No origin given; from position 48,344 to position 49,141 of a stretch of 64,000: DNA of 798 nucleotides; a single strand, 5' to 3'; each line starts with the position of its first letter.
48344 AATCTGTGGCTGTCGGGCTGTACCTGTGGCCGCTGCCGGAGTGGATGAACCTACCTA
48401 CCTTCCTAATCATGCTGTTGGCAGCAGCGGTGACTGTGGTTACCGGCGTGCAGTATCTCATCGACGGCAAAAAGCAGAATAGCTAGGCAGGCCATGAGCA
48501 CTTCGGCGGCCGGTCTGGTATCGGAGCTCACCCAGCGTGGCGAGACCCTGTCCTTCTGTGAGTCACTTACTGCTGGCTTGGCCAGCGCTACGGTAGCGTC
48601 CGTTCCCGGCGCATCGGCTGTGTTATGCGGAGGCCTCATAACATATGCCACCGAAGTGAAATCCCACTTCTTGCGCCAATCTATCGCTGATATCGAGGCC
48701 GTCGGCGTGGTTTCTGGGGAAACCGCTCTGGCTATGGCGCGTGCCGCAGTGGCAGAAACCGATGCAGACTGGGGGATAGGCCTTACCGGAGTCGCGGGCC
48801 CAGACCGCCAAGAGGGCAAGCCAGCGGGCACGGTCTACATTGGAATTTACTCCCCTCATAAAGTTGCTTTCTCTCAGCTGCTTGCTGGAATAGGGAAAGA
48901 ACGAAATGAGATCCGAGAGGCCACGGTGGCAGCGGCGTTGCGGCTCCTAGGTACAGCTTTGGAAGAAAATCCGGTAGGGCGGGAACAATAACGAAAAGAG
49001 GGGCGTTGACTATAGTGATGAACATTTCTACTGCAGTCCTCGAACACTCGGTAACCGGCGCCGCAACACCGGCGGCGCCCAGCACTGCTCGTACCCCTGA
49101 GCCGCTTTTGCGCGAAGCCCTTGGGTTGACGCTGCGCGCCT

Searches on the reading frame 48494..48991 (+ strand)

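Call 58: search_protein_families(library=pfam, proteins=[window:48494-48991:+], max_evalue=0.001)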
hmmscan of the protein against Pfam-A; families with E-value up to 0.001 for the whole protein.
window:48494-48991:+ (165 aa): 1 family
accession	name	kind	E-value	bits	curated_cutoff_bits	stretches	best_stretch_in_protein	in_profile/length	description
PF02464.23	CinA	-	1.2e-42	145.6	23.5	1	5-154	5-153/155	Competence-damaged protein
